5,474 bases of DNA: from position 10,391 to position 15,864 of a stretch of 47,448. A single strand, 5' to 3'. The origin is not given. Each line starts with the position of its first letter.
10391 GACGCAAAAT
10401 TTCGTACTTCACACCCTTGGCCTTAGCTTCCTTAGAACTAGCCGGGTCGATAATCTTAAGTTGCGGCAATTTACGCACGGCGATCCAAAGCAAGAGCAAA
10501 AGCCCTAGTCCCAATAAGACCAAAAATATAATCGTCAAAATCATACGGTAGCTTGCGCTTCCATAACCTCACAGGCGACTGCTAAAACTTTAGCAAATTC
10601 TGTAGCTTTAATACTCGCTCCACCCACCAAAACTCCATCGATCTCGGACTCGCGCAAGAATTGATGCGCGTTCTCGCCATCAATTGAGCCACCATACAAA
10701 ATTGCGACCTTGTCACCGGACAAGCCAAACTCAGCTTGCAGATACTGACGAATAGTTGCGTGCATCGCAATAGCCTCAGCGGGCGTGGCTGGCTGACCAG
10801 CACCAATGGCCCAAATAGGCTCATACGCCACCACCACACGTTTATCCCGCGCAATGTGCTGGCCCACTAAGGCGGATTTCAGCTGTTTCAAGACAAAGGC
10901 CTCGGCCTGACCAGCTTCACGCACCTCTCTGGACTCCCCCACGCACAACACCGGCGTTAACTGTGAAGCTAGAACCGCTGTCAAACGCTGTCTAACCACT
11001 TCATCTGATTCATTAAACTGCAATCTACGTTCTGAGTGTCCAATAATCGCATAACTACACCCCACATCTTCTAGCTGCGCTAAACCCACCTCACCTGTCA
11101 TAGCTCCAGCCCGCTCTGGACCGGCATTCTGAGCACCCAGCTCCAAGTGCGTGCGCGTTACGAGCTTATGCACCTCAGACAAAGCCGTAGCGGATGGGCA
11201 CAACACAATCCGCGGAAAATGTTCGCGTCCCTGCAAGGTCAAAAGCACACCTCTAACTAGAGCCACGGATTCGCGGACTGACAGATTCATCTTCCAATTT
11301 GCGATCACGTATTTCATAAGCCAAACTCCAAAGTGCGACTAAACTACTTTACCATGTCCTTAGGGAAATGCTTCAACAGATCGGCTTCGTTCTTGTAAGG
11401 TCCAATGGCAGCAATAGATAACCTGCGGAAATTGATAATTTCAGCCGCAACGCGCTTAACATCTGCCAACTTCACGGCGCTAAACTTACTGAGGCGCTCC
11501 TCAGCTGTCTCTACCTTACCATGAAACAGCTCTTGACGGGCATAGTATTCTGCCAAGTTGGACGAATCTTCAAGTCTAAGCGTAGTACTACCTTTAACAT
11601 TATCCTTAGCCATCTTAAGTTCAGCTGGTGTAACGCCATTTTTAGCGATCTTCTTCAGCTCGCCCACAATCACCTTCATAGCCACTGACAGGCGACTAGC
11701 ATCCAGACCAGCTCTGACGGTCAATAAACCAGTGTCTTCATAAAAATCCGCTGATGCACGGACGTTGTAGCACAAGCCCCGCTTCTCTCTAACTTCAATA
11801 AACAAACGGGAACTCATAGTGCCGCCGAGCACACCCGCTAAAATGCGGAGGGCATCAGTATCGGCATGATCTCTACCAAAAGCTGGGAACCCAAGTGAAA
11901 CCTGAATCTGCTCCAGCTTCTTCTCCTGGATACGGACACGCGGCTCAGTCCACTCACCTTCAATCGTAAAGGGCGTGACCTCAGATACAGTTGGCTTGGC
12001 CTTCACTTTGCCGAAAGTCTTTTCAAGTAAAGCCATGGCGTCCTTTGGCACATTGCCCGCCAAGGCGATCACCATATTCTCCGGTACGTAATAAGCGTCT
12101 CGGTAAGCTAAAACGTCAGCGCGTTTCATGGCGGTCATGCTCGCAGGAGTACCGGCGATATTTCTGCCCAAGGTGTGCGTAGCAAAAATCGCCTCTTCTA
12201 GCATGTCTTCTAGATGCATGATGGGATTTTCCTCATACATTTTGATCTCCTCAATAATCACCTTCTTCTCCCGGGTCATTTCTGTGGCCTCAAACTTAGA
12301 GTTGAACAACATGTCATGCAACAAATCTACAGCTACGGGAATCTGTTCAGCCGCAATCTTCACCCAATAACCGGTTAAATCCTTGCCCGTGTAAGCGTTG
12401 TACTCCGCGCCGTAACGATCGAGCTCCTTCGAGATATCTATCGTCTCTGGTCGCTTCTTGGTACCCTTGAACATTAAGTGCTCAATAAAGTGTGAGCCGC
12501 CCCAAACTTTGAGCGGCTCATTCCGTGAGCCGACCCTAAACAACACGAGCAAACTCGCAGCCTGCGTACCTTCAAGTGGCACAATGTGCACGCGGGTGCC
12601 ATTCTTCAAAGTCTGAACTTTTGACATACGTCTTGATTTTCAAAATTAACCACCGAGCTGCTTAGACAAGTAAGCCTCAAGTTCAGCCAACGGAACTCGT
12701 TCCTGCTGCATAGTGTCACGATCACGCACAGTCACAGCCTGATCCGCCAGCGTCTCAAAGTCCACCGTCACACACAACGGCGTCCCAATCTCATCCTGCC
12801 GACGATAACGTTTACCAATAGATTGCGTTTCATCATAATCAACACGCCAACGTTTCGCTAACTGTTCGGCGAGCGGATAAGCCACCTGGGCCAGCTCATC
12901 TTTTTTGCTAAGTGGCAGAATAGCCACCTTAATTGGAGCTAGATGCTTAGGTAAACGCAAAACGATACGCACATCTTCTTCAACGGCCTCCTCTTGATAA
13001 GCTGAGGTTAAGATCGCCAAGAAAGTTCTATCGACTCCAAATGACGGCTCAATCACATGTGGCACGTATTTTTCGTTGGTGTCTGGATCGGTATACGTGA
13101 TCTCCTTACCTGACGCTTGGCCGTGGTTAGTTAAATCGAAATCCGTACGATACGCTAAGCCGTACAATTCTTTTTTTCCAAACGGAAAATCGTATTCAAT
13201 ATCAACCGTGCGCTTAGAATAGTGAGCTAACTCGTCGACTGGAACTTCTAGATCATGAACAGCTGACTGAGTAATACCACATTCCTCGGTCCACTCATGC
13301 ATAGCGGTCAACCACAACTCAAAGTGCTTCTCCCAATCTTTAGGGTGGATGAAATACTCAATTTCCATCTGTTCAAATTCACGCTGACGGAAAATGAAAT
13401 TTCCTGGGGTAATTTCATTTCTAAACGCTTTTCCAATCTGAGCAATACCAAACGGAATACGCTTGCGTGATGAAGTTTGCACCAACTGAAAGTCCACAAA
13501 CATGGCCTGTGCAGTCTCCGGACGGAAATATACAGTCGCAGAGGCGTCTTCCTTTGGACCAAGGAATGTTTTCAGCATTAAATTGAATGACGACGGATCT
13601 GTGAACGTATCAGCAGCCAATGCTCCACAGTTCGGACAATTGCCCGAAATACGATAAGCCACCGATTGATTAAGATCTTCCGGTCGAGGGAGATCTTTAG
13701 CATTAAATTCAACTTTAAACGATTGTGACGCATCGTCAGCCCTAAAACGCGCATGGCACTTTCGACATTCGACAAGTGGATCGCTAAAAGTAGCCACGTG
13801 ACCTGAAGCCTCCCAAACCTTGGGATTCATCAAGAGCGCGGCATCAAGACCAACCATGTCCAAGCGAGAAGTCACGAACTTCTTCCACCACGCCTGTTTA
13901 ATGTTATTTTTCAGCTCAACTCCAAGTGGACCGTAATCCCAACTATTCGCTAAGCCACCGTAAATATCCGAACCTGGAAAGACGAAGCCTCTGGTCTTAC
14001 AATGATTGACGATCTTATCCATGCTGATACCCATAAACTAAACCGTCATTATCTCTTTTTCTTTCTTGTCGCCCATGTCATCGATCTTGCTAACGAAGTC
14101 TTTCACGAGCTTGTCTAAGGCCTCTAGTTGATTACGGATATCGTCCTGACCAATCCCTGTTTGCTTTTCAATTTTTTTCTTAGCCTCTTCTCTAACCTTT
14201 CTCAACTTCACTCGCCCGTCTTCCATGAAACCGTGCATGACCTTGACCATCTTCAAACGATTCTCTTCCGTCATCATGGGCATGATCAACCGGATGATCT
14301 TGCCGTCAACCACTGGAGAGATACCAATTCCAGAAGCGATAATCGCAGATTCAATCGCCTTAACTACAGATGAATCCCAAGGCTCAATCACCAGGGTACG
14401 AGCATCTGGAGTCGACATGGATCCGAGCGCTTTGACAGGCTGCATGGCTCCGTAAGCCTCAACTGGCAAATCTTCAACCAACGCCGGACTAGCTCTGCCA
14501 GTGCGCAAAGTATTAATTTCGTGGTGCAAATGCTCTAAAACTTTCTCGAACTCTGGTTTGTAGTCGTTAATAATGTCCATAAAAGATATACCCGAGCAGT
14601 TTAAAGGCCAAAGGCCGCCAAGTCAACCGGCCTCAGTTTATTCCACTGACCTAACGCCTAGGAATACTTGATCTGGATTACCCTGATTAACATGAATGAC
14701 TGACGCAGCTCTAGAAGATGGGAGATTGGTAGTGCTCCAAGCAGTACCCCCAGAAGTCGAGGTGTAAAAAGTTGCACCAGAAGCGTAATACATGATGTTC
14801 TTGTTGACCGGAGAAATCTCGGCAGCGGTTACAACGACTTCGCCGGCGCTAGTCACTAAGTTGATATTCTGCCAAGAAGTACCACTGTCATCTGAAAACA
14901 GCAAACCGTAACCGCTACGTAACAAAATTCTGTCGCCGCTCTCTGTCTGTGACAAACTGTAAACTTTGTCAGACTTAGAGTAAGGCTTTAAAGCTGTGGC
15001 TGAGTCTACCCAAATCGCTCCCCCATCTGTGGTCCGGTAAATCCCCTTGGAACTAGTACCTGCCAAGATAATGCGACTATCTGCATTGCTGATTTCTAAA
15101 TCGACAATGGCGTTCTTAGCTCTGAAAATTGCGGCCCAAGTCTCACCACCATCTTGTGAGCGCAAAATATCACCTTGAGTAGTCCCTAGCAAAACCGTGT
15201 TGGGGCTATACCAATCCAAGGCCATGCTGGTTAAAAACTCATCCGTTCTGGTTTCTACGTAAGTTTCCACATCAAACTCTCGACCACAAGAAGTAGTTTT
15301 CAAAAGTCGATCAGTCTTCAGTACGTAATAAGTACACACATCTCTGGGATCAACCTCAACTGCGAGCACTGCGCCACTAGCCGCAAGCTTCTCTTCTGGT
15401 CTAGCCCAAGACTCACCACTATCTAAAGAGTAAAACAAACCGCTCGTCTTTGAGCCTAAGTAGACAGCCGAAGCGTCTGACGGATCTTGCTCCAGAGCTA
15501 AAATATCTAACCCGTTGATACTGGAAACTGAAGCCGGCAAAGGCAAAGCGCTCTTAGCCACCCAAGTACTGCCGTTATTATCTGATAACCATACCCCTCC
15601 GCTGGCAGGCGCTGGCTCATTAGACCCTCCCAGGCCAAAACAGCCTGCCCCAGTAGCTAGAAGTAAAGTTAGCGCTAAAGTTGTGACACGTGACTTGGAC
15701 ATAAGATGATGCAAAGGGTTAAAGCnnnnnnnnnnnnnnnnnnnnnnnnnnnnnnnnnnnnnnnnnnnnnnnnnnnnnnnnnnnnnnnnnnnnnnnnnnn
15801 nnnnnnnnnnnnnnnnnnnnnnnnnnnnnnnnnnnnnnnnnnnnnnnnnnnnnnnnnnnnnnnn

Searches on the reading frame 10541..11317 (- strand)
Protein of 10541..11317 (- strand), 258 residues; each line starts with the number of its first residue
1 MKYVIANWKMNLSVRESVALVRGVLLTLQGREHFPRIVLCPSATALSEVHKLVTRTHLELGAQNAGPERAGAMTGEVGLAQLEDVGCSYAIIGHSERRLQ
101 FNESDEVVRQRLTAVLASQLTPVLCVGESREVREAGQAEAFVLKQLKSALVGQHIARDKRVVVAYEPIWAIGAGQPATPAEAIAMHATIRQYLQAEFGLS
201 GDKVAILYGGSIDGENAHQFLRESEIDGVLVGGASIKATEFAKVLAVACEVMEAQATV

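Call 62: search_protein_families(library=pfam, proteins=[window:10541-11317:-], max_evalue=0.00001)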
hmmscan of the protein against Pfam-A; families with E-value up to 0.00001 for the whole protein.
window:10541-11317:- (258 aa): 1 family
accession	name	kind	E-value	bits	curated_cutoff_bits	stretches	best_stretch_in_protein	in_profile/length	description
PF00121.24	TIM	-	2.1e-80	270.2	20.1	1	3-246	2-243/245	Triosephosphate isomerase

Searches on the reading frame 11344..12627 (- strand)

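Call 62: search_protein_families(library=pfam, proteins=[window:11344-12627:-], max_evalue=0.00001)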
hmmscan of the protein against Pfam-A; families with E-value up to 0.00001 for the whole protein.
window:11344-12627:- (427 aa): 2 families
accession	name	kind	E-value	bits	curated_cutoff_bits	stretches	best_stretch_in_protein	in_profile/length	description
PF05193.26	Peptidase_M16_C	-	1.7e-40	139.3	23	1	168-343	3-180/181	Peptidase M16 inactive domain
PF00675.25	Peptidase_M16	-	1.3e-33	116.4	22.3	1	20-160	9-148/149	Insulinase (Peptidase family M16)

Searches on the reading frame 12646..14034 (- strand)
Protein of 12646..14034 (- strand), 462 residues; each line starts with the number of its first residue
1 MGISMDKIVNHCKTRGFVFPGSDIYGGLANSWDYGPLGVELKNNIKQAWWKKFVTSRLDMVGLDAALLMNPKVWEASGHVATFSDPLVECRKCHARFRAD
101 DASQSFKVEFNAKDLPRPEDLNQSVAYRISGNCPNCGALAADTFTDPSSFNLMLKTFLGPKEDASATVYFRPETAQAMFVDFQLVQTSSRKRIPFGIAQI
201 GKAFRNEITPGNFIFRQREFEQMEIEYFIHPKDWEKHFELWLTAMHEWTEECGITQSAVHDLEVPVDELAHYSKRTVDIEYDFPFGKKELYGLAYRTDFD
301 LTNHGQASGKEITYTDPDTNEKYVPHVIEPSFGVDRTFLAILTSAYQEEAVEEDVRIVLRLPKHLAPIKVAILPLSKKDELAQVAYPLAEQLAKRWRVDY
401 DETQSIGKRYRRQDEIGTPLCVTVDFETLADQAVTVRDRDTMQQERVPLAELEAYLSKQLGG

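Call 62: search_protein_families(library=pfam, proteins=[window:12646-14034:-], max_evalue=0.00001)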
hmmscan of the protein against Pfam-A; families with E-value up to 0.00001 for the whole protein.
window:12646-14034:- (462 aa): 2 families
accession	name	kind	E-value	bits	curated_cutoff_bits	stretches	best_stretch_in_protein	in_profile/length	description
PF03129.25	HGTP_anticodon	-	5.6e-24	84.6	21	1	369-458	1-93/94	Anticodon binding domain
PF00587.30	tRNA-synt_2b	-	6.1e-13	49.7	29.3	1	168-343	11-177/179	tRNA synthetase class II core domain (G, H, P, S and T)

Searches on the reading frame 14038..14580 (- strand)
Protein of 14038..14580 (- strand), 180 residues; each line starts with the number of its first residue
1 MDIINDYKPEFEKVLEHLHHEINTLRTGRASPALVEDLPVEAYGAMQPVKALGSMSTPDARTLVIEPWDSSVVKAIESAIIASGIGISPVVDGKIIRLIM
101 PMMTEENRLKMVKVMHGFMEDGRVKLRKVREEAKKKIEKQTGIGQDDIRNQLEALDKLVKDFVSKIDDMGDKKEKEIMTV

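Call 62: search_protein_families(library=pfam, proteins=[window:14038-14580:-], max_evalue=0.00001)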
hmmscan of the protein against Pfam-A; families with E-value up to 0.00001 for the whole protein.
window:14038-14580:- (180 aa): 1 family
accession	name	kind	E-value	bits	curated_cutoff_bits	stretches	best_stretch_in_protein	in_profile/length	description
PF01765.24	RRF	-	4.8e-51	173.3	29.7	1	19-178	2-164/164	Ribosome recycling factor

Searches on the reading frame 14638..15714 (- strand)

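Call 62: search_protein_families(library=pfam, proteins=[window:14638-15714:-], max_evalue=0.00001)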
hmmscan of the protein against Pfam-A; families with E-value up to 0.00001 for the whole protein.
window:14638-15714:- (358 aa): 2 families
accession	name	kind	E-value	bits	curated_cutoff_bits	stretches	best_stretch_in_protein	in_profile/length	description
PF15902.12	Sortilin-Vps10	-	6.6e-19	68.5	33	0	182-249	2-70/446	Sortilin, neurotensin receptor 3,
PF14870.12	PSII_BNR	-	2e-08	34.3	27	0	201-329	18-140/303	Photosynthesis system II assembly factor YCF48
